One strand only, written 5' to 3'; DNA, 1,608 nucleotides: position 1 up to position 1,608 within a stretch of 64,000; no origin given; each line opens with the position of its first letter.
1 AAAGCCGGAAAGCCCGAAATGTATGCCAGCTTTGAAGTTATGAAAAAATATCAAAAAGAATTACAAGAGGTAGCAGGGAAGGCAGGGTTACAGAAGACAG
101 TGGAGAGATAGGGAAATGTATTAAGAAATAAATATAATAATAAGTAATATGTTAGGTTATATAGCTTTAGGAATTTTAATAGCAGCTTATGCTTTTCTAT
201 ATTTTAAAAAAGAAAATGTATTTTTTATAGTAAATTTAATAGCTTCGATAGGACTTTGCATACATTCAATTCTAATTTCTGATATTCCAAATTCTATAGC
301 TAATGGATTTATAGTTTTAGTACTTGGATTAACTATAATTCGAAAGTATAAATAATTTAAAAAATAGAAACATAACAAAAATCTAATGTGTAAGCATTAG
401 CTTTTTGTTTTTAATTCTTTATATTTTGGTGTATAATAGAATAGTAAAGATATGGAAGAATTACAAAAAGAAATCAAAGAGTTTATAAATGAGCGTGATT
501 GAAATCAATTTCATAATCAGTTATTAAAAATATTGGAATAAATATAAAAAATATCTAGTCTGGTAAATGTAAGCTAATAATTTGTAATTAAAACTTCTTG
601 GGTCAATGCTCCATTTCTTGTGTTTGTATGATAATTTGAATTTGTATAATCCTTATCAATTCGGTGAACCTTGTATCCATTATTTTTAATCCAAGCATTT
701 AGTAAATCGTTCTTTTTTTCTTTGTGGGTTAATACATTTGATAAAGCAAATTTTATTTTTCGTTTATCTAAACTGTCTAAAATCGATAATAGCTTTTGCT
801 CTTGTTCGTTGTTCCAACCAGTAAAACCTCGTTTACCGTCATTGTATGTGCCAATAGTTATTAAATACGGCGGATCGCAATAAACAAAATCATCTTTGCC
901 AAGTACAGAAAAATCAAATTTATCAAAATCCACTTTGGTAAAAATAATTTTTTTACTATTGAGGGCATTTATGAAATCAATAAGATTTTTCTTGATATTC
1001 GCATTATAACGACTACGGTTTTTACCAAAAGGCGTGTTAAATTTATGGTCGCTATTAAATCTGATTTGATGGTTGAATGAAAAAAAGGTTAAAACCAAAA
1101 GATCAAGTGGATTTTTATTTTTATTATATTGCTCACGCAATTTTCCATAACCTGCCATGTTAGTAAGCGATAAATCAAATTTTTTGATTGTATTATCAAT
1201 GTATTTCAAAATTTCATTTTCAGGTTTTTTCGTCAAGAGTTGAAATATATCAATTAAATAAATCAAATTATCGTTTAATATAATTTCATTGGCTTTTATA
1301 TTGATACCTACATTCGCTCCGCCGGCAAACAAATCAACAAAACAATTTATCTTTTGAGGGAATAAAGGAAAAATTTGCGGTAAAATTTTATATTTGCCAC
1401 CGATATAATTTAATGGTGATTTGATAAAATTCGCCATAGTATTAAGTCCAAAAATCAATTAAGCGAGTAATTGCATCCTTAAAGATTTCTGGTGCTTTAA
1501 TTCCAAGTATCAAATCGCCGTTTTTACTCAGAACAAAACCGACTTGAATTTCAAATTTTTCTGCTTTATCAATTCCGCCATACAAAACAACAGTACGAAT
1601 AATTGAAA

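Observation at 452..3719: Left-end accessory island: complete type II R-M cassette (alpha Dam-like MTase + putative REase + beta MTase) of probable foreign origin, next to a MazG-like gene fragment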

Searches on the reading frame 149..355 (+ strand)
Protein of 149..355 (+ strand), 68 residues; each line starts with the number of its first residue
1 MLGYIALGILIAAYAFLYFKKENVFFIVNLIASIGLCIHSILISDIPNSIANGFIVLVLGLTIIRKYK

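Call 6: search_protein_families(library=pfam, proteins=[window:149-355:+], max_evalue=0.01)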
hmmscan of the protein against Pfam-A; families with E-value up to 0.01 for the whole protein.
window:149-355:+ (68 aa): 0 families

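Call 7: search_protein_families(library=ncbifam, proteins=[window:149-355:+], max_evalue=0.01)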
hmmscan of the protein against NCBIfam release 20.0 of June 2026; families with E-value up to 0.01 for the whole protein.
window:149-355:+ (68 aa): 0 families

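Call 72: search_protein_families(library=pfam, proteins=[window:149-352:+], max_evalue=10)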
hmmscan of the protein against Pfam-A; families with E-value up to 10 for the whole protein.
seq(68 aa): 1 family
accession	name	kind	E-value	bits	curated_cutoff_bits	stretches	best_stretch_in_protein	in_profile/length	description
PF10688.14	Imp-YgjV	-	0.032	14.5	23.5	1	7-67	97-156/159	Bacterial inner membrane protein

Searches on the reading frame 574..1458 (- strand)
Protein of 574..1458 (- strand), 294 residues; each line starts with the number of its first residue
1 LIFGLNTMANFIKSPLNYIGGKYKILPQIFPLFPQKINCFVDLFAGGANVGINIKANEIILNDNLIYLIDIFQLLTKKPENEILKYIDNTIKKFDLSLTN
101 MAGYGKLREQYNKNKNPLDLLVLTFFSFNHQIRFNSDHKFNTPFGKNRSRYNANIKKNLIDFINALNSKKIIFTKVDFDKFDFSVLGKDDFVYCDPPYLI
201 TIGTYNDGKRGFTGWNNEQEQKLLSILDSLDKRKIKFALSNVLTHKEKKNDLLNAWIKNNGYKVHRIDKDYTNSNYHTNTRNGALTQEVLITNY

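Call 6: search_protein_families(library=pfam, proteins=[window:574-1458:-], max_evalue=0.01)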
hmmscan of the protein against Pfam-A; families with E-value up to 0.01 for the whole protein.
window:574-1458:- (294 aa): 1 family
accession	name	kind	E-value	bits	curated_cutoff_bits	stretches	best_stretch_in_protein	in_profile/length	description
PF02086.21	MethyltransfD12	-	2.3e-39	136.1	22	1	18-271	1-251/253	D12 class N6 adenine-specific DNA methyltransferase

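Call 7: search_protein_families(library=ncbifam, proteins=[window:574-1458:-], max_evalue=0.01)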
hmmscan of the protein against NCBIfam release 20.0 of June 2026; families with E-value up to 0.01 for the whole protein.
window:574-1458:- (294 aa): 3 families
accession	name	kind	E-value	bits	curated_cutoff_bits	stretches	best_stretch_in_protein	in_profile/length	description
TIGR00571.1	dam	subfamily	2.9e-50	171.5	114.85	1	13-293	2-267/267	Dam family site-specific DNA-(adenine-N6)-methyltransferase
NF008152.0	PRK10904.1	equivalog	4.4e-20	72.2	441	1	16-248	8-234/271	adenine-specific DNA-methyltransferase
TIGR04168.1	TIGR04168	hypoth_equivalog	0.0088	15.5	200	0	136-188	40-93/269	TIGR04168 family protein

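Call 10: search_protein_families(library=padloc, proteins=[window:574-1458:-], max_evalue=0.1)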
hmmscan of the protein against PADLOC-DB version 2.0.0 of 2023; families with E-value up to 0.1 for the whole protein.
window:574-1458:- (294 aa): 21 families
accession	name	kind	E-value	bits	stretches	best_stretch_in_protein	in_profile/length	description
PDLC03287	MTase_II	-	8.4e-107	356.5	1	8-294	359-641/646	Type II methyltransferase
PDLC03383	MTase_II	-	9e-104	345.3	1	7-294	13-313/318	Type II methyltransferase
PDLC03292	MTase_II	-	1e-59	200.5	2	120-294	548-715/722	Type II methyltransferase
PDLC03722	oMTase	-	3e-49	166.2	1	16-293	5-259/259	orphan methyltransferase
PDLC03294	MTase_II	-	1.4e-36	124.5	1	12-294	4-271/272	Type II methyltransferase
PDLC03264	MTase_II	-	1.1e-28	98.4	1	14-265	13-257/306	Type II methyltransferase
PDLC03729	oMTase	-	5.9e-28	96.1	1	14-248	6-234/275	orphan methyltransferase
PDLC03735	oMTase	-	5.6e-22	76.4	1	11-294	6-282/284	orphan methyltransferase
PDLC03261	MTase_II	-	1.5e-14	51.2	1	10-211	22-215/643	Type II methyltransferase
PDLC03247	MTase_II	-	2.7e-12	44.5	1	12-294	2-265/282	Type II methyltransferase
PDLC03266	MTase_II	-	3.2e-12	44.5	1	9-259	11-256/285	Type II methyltransferase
PDLC04018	PD-Lambda-5_B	-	1.3e-08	32.4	1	12-125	4-118/291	-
PDLC03290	MTase_II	-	6.5e-08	30.2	1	14-203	6-205/292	Type II methyltransferase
PDLC03341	MTase_II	-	1.2e-06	26.3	1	16-219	19-221/316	Type II methyltransferase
PDLC04019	PD-Lambda-5_B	-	2.6e-06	25.5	1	13-129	4-118/167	-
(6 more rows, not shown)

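Call 17: search_solved_structures(query=window:574-1458:-, max_evalue=0.001)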
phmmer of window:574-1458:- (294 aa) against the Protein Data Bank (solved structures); distinct sequences matched with E-value up to 0.001: 9.
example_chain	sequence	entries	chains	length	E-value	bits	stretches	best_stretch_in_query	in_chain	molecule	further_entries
1yfj_A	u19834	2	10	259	2.1e-45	158.8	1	16-291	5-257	DNA adenine methylase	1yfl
1yf3_A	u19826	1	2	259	4.5e-45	157.7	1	16-291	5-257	DNA adenine methylase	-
1q0s_A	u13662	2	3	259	1.8e-44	155.8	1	16-291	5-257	DNA adenine methylase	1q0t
2g1p_A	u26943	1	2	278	4.6e-15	59.2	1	16-242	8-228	DNA adenine methylase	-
4rtj_A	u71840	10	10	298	4.8e-15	59.2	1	15-242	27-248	DNA adenine methylase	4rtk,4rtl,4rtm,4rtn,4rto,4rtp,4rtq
4gbe_D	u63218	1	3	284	6.2e-15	58.8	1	16-242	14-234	DNA adenine methylase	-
4gol_D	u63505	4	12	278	6.3e-15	58.8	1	16-242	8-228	DNA adenine methylase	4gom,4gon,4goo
2ore_D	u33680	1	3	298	6.4e-15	58.8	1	15-242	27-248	DNA adenine methylase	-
2dpm_A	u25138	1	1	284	8.3e-15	58.4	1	17-217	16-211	PROTEIN (ADENINE-SPECIFIC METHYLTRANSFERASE DPNII 1)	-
